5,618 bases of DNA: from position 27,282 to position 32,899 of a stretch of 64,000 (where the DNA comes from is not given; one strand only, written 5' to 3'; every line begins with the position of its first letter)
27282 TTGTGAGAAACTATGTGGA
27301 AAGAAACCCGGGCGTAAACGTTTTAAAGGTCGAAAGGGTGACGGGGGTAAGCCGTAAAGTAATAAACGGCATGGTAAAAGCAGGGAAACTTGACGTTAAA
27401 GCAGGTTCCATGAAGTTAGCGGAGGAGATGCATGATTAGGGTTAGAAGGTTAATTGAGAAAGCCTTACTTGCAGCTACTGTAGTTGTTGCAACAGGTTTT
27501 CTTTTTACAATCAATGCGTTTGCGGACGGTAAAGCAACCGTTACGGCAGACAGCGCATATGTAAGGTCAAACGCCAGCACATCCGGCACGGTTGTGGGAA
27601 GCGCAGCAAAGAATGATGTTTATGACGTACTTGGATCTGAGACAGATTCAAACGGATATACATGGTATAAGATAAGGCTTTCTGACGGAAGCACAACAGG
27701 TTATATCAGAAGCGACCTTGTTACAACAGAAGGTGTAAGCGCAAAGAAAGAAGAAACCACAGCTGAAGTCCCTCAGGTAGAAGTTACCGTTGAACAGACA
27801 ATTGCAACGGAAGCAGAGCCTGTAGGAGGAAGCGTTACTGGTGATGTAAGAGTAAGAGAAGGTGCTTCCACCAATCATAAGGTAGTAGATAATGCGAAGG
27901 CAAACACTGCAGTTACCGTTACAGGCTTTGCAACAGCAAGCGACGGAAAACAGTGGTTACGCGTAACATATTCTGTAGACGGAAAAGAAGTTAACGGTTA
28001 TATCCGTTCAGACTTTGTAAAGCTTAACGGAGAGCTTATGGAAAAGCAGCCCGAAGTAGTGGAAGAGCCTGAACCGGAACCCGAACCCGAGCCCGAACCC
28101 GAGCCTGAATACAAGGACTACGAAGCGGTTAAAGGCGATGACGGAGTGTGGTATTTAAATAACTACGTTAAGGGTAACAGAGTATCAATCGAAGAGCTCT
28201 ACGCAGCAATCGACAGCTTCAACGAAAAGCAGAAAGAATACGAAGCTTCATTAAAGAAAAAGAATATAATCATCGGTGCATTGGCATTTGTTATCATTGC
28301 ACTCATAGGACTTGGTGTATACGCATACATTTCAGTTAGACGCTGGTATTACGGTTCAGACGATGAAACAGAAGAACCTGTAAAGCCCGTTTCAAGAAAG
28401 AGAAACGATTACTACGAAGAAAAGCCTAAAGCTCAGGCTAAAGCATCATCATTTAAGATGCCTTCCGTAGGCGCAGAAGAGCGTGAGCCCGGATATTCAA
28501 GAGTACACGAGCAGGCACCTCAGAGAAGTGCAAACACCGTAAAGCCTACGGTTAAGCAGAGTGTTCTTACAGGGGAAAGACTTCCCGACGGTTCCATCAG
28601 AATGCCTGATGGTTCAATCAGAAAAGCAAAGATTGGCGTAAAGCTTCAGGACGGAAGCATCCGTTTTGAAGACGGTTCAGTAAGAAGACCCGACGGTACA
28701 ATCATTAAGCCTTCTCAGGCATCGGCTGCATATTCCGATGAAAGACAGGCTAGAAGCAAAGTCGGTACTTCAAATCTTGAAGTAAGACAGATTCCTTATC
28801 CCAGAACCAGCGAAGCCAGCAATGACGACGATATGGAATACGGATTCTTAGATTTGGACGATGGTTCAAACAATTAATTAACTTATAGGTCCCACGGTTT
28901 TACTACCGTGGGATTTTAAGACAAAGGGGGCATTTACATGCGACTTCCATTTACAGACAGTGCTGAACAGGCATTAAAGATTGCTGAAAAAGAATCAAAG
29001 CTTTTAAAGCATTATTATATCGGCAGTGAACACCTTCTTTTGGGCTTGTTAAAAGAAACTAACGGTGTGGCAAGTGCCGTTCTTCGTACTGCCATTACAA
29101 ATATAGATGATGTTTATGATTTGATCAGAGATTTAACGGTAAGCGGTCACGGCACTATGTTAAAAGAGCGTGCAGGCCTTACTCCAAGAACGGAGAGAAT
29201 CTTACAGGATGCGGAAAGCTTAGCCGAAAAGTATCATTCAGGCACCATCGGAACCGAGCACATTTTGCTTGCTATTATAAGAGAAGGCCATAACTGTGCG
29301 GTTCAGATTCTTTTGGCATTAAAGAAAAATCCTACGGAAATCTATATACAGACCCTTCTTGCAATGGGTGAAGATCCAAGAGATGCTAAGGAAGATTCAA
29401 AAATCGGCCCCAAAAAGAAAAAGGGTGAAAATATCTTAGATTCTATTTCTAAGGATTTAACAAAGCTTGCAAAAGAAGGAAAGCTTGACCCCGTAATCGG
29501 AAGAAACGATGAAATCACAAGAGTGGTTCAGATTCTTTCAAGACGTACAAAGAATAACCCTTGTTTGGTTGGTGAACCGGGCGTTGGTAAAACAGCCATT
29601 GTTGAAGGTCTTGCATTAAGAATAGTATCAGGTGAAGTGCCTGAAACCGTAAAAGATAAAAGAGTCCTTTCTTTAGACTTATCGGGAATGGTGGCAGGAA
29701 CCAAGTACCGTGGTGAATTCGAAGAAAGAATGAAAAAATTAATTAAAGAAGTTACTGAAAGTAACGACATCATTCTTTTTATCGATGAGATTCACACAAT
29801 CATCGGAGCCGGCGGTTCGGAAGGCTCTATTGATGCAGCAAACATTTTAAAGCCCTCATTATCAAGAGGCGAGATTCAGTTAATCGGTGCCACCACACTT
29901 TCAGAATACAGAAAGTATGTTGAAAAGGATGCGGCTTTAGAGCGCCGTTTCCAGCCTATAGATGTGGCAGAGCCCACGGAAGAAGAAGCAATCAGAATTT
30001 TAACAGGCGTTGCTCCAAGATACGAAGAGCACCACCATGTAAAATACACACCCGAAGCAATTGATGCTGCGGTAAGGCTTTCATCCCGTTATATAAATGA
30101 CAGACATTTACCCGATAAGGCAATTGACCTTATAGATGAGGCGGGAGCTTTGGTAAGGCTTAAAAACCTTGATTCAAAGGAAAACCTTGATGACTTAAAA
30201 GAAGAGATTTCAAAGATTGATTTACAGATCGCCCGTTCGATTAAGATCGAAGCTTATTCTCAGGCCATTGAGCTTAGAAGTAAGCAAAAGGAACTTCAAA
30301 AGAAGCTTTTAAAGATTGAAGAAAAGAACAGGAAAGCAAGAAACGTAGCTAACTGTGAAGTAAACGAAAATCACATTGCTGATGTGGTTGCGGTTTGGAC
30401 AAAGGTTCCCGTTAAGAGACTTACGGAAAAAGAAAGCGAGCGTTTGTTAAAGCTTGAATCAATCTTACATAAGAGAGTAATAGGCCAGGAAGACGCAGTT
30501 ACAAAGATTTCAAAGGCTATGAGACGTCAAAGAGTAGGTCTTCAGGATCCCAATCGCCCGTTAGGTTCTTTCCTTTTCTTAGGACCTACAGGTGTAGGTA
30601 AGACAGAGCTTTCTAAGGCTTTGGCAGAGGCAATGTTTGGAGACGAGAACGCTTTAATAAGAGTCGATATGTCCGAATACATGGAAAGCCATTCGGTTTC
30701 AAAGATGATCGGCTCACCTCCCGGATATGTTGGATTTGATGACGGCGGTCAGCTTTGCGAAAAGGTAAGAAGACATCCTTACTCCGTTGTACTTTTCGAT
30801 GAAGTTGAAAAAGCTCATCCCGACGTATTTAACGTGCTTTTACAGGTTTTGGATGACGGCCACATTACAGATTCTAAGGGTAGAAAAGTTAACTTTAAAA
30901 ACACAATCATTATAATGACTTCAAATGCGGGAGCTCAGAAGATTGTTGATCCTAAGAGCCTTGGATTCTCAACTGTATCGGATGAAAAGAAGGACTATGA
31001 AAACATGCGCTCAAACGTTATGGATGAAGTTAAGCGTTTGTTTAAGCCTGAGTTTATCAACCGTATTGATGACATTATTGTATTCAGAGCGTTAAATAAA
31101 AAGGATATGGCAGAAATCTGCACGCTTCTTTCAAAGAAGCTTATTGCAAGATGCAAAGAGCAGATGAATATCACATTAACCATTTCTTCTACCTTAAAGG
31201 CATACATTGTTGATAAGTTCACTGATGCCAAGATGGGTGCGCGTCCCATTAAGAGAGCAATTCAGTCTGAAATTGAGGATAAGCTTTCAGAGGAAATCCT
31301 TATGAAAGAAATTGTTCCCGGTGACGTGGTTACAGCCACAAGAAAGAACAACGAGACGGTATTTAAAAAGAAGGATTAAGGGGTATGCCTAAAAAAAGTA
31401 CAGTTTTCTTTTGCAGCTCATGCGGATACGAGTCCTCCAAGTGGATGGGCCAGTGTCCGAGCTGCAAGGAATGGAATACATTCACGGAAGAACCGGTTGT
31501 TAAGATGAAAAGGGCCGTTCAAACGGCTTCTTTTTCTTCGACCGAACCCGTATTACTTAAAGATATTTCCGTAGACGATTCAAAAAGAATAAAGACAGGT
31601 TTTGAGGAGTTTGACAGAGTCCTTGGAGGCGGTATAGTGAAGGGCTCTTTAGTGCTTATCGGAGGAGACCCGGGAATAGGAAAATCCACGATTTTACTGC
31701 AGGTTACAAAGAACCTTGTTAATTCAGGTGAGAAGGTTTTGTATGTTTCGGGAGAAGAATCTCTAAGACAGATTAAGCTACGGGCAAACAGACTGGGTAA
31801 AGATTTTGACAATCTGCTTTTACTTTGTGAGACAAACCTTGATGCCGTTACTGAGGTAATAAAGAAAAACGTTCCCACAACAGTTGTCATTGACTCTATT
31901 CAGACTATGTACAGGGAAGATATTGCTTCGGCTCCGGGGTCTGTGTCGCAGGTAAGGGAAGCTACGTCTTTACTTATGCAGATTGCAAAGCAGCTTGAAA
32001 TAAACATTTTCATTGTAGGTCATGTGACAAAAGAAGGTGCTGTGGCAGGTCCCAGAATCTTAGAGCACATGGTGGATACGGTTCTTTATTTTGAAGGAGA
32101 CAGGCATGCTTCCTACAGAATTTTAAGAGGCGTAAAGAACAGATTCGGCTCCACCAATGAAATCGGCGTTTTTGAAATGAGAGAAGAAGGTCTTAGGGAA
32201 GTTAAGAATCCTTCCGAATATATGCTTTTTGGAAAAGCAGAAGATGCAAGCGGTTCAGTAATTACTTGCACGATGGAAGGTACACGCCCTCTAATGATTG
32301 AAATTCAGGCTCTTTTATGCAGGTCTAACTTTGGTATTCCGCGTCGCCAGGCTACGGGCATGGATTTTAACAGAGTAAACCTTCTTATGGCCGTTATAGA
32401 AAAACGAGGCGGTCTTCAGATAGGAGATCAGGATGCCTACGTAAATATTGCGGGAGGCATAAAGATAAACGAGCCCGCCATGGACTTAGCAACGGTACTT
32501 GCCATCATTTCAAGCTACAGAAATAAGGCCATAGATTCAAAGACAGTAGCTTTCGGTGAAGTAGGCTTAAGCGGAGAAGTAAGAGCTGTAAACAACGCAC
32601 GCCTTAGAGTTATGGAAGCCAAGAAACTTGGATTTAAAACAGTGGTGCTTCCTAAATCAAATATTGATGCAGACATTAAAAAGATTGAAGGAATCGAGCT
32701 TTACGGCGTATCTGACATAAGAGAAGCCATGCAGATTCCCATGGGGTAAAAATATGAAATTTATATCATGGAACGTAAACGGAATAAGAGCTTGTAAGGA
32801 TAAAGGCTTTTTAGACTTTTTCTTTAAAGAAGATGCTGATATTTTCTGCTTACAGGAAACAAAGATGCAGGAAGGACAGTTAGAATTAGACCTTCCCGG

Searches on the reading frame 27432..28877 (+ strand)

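Call 58: search_protein_families(library=pfam, proteins=[window:27432-28877:+], max_evalue=0.00001)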
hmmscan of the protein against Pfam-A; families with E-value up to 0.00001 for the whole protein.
window:27432-28877:+ (481 aa): 2 families
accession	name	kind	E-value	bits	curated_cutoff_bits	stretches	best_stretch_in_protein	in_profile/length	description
PF08239.17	SH3_3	-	4.6e-20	72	27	2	40-97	1-53/54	Bacterial SH3 domain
PF05887.16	Trypan_PARP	-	2.6e-07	31.1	100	1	163-229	21-83/134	Procyclic acidic repetitive protein (PARP)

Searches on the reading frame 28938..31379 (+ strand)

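Call 58: search_protein_families(library=pfam, proteins=[window:28938-31379:+], max_evalue=0.00001)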
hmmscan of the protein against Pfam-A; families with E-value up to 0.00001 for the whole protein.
window:28938-31379:+ (813 aa): 12 families
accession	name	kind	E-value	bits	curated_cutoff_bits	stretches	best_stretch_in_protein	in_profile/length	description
PF07724.20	AAA_2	-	5.3e-73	245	27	1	540-713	1-166/166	AAA domain (Cdc48 subfamily)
PF17871.7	AAA_lid_9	-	3.2e-32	111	22.8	1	347-448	1-102/104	AAA lid domain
PF00004.35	AAA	-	5.4e-25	88.8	21.2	2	209-321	2-110/131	ATPase family associated with various cellular activities (AAA)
PF10431.15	ClpB_D2-small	-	8.1e-21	74.3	21.9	1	719-799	1-80/81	C-terminal, D2-small domain, of ClpB protein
PF02861.25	Clp_N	-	1.2e-19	70.6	20.7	2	16-65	1-50/53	Clp amino terminal domain, pathogenicity island component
PF07728.20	AAA_5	-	8.7e-19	68.3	22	1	545-666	2-125/139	AAA domain (dynein-related subfamily)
PF13401.12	AAA_22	-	3.1e-09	37.7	27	0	204-294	4-97/130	AAA domain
PF13191.12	AAA_16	-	6.3e-09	37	32.6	0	186-228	2-47/167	AAA ATPase domain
PF00158.32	Sigma54_activat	-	1.6e-08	34.9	20.2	1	544-671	24-150/168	Sigma-54 interaction domain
PF12775.13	AAA_7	-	1.8e-07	31.3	25.8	0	544-593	35-84/181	P-loop containing dynein motor region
PF05621.17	TniB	-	4.1e-07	30.1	22.4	0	207-343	37-184/189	Bacterial TniB protein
PF20720.3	nSTAND3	-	6.5e-07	29.6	27.2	0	204-232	16-44/155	Novel STAND NTPase 3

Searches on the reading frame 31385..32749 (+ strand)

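Call 58: search_protein_families(library=pfam, proteins=[window:31385-32749:+], max_evalue=0.00001)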
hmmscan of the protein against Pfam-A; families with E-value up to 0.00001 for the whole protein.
window:31385-32749:+ (454 aa): 10 families
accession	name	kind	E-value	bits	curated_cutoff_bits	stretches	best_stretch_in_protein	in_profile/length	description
PF06745.19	ATPase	-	1.6e-20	74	26.6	1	69-144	1-77/231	KaiC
PF13481.12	AAA_25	-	1.2e-13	51.5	27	1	58-219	7-195/195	AAA domain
PF18073.7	Zn_ribbon_LapB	-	4.5e-12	45.9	25.7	1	10-35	3-28/28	Rubredoxin metal binding domain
PF13541.12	ChlI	-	4.3e-11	43.2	27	1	337-426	32-121/121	Subunit ChlI of Mg-chelatase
PF03796.21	DnaB_C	-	1.1e-10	41.8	27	1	69-133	2-66/255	DnaB-like helicase C terminal domain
PF05362.19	Lon_C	-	2.8e-07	30.7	21.1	1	357-434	103-179/205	Lon protease (S16) C-terminal proteolytic domain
PF08423.17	Rad51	-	8.6e-07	28.9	22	1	68-218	7-179/244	Rad51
PF13479.12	AAA_24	-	3.1e-06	27.6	27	0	90-186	5-90/195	AAA domain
PF00154.27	RecA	-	3.1e-06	27.3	27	1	61-178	25-145/262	recA bacterial DNA recombination protein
PF25199.1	nSTAND_NTPase5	-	6.2e-06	26.5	34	0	87-146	41-100/145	Novel STAND NTPase 5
